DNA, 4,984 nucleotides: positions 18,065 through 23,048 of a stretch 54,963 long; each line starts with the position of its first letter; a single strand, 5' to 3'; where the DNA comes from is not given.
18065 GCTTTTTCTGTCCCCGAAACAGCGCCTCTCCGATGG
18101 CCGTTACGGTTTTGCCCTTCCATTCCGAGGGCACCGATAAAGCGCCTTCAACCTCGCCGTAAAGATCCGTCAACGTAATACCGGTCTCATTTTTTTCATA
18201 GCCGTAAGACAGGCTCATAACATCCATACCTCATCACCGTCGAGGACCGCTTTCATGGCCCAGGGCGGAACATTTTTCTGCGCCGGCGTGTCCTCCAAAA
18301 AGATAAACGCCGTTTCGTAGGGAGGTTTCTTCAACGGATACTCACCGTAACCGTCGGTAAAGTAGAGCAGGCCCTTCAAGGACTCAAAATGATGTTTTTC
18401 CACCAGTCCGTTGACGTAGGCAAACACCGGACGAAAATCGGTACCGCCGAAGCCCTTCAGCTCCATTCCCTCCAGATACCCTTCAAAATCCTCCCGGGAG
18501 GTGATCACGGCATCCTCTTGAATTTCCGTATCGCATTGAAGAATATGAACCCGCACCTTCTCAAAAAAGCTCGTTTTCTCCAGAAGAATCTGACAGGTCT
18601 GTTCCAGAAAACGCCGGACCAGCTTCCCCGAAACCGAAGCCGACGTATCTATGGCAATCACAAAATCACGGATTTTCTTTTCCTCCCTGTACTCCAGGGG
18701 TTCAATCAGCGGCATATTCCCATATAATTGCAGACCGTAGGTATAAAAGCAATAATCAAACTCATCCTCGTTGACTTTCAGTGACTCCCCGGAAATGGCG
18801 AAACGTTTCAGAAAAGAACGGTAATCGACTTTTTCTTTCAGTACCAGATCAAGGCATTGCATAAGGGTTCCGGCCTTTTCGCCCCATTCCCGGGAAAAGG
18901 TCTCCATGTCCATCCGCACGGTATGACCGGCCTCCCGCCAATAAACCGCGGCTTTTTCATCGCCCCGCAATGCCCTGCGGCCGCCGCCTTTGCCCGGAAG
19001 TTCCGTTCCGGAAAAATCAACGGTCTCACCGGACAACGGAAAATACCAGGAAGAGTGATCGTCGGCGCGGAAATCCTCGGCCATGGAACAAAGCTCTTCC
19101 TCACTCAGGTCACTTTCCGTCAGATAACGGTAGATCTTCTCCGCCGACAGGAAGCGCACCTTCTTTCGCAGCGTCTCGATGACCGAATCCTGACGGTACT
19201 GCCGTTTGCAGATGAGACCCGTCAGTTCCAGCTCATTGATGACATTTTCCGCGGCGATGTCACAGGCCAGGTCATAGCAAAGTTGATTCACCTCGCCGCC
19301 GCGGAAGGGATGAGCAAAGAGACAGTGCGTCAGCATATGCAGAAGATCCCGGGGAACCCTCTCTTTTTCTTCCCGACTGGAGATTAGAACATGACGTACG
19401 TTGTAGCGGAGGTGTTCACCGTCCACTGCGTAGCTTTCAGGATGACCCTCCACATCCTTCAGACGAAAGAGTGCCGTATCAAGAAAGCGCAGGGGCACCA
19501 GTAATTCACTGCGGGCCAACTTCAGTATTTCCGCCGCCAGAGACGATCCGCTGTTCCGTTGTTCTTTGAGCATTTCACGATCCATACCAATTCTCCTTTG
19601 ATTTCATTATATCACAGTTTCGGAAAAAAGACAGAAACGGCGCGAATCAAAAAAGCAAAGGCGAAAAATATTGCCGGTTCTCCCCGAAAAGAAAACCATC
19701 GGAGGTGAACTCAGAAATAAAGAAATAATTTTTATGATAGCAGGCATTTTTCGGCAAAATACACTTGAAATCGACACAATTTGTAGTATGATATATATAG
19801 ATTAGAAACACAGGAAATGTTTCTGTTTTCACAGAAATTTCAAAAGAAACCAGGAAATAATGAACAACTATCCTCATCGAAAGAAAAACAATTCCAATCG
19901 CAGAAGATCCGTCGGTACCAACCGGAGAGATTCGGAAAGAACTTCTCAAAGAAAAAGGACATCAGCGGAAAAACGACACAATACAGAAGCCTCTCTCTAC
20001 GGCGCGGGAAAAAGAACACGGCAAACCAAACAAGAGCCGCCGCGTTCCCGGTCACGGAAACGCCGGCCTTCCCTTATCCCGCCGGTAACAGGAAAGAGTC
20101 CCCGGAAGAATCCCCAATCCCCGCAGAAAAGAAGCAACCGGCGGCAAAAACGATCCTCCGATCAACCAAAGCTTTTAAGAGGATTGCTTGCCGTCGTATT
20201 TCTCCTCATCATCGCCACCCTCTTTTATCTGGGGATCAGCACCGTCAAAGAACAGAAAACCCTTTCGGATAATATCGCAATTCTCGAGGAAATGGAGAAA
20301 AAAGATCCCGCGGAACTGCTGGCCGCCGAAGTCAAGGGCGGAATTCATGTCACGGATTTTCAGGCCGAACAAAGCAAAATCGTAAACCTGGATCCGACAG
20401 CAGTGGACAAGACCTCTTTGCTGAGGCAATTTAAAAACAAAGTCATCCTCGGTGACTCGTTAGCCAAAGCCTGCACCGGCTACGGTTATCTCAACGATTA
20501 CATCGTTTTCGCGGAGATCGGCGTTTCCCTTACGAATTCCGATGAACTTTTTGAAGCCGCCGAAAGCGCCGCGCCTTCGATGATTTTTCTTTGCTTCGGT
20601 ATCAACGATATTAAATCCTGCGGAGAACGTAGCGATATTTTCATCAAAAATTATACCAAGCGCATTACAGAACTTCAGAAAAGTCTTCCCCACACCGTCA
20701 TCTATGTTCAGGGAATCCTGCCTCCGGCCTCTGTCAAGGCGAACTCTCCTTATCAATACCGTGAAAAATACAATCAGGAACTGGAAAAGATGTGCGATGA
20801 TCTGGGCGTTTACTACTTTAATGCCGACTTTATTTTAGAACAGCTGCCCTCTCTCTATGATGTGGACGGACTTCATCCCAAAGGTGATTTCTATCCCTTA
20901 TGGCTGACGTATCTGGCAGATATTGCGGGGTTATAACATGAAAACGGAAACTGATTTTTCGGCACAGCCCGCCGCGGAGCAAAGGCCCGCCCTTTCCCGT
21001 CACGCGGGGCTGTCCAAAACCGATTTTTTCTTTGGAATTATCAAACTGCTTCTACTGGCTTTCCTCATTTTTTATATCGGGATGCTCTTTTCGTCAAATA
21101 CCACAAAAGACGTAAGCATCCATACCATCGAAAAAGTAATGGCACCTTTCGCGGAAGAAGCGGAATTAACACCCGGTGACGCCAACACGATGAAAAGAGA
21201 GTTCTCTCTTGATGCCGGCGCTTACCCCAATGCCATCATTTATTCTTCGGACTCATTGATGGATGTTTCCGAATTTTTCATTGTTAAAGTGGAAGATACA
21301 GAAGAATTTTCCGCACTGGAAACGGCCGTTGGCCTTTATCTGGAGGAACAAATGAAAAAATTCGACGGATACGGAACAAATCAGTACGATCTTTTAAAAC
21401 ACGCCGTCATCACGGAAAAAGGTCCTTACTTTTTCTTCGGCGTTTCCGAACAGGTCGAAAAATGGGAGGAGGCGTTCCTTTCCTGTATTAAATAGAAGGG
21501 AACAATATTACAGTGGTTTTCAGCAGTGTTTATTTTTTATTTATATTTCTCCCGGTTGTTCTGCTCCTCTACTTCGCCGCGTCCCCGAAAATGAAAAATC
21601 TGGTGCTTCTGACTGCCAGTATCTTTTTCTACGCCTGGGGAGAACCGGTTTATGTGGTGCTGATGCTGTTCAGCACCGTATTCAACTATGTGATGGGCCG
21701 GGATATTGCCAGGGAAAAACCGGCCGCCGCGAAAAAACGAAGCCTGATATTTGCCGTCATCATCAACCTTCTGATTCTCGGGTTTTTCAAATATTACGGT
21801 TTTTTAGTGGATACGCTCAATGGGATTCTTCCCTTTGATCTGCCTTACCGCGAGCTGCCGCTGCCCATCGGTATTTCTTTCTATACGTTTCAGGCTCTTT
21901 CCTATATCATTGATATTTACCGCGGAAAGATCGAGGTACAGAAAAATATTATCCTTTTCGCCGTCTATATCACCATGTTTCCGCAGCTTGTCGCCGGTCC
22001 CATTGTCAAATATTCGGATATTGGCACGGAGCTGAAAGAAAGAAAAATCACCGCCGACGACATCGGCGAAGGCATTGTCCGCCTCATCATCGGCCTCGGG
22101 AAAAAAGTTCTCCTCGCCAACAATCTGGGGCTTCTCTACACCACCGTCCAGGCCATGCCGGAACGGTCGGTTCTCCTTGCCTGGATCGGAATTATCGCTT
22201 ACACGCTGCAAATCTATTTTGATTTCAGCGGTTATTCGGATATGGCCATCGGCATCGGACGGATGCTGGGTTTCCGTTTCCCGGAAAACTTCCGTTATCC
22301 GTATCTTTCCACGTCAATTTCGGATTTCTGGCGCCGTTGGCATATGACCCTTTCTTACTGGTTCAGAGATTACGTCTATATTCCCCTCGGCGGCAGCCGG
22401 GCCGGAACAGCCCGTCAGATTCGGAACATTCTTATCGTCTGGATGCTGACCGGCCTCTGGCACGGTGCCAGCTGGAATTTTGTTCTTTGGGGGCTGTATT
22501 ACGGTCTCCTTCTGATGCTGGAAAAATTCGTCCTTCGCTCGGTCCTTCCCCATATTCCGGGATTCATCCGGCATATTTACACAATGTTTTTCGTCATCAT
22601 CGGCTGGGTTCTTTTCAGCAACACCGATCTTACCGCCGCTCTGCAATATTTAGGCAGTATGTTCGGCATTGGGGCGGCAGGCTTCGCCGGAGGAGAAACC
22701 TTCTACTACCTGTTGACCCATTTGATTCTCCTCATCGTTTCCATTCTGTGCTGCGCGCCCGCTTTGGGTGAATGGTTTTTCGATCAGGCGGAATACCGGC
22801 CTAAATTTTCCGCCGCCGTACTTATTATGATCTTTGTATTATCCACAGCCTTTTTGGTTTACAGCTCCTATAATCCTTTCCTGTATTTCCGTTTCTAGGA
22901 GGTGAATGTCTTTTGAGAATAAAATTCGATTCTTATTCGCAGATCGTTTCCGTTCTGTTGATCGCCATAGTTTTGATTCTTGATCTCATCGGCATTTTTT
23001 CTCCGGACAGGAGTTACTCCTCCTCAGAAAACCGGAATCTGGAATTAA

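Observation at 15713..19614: Tightly coupled vWA(DUF2201-like) / cytoplasmic LRR / MoxR-type AAA+ operon: candidate uncharacterised NTPase-driven sensor system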

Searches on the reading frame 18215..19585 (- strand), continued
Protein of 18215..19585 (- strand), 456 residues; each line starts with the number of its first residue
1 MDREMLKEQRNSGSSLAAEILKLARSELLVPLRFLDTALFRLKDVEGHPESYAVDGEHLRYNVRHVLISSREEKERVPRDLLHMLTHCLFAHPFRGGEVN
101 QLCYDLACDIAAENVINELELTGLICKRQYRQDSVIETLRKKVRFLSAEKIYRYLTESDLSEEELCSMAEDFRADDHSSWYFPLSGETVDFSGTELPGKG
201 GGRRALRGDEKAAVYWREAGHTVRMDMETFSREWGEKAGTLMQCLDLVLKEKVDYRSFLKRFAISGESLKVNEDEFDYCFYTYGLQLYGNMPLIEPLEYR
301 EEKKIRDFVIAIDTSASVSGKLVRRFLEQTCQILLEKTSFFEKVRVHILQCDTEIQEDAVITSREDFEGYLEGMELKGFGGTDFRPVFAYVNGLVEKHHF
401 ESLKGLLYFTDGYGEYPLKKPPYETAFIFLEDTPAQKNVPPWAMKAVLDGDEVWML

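Call 95: fold_search(model_id=the predicted structure, library=viral)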
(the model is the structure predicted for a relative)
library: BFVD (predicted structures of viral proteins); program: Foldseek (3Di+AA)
matches with E <= 10: 419; with E <= 0.001: 68
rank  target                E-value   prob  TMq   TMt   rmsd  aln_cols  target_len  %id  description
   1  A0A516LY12            1.4e-14  1.00  0.33  0.37  19.3       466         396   16  (no name in the UniProt tables at hand)
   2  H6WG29                4.0e-14  1.00  0.36  0.42  18.1       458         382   16  Metallopeptidase [Cyanophage S-TIM5]
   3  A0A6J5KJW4            1.4e-13  1.00  0.31  0.32  23.9       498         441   18  VWA-like domain containing protein [uncultured Caudovirales phage]
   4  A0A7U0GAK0            1.6e-13  1.00  0.31  0.35  19.4       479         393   16  VWA-like domain-containing protein [Klebsiella phage vB_KpP_FBKp27]
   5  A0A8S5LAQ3            2.4e-13  1.00  0.33  0.37  22.2       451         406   18  Metallopeptidase domain protein [Podoviridae sp. ctBev14]
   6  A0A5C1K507            3.9e-13  1.00  0.34  0.38  18.8       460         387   17  Uncharacterized protein [Pseudomonas phage Zuri]
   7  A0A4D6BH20            6.7e-13  1.00  0.32  0.32  18.6       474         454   16  (no name in the UniProt tables at hand)
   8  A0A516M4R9            1.5e-12  1.00  0.35  0.35  23.4       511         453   14  (no name in the UniProt tables at hand)
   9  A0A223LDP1            1.7e-12  1.00  0.32  0.31  20.3       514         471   16  Uncharacterized protein [Bacillus phage PBS1]
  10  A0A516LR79            1.1e-11  1.00  0.32  0.37  21.5       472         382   16  (no name in the UniProt tables at hand)
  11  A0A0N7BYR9            1.4e-11  1.00  0.32  0.31  19.1       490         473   15  (no name in the UniProt tables at hand)
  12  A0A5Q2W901            5.7e-11  1.00  0.31  0.32  17.4       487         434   16  (no name in the UniProt tables at hand)
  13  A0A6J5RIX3            9.8e-11  1.00  0.32  0.27  21.4       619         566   14  VWA-like domain containing protein [uncultured Caudovirales phage]
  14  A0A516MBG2            1.1e-10  1.00  0.31  0.33  22.0       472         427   12  (no name in the UniProt tables at hand)
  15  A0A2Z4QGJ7            1.9e-10  1.00  0.24  0.26  21.0       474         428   14  Metallopeptidase domain protein [Ruegeria phage vB_RpoP-V13]
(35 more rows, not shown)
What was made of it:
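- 18215..19585 (-): Gene 1: DUF2201-type protein of 456 aa, with an N-terminal zincin-like domain and a C-terminal vWA domain. The whole architecture matches phage 'metallopeptidase + VWA-like' proteins (call 95).
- On DUF2201-type vWA proteins (Pfam PF13203 + PF09967): Foldseek matches phage proteins with the same architecture (call 95).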

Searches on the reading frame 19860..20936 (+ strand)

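Call 3: search_protein_families(library=pfam, proteins=[window:19860-20936:+], max_evalue=0.01)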
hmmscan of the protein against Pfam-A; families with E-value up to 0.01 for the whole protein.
window:19860-20936:+ (358 aa): 2 families
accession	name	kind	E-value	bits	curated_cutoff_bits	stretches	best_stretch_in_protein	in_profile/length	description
PF13472.12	Lipase_GDSL_2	-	1.1e-13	52.5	32.9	1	217-342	38-173/178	GDSL-like Lipase/Acylhydrolase family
PF00657.28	Lipase_GDSL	-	2.2e-06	28.4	23.6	1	191-346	20-202/208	GDSL-like Lipase/Acylhydrolase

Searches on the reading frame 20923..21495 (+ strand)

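Call 96: search_protein_families(library=pfam, proteins=[window:20923-21495:+], max_evalue=0.001)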
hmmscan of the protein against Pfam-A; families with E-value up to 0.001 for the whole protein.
window:20923-21495:+ (190 aa): 1 family
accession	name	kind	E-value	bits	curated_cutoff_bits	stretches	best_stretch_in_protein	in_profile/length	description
PF14270.11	DUF4358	-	2.7e-20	72.9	25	1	79-175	6-102/102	Domain of unknown function (DUF4358)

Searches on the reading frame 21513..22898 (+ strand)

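Call 96: search_protein_families(library=pfam, proteins=[window:21513-22898:+], max_evalue=0.001)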
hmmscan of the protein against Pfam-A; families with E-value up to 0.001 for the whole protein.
window:21513-22898:+ (461 aa): 2 families
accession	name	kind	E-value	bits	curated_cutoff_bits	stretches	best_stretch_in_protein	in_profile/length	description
PF03062.24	MBOAT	-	7.6e-31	108.1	27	1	145-371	80-328/337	MBOAT, membrane-bound O-acyltransferase family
PF13813.11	MBOAT_2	-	0.00025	21.7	25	1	257-319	2-66/85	Membrane bound O-acyl transferase family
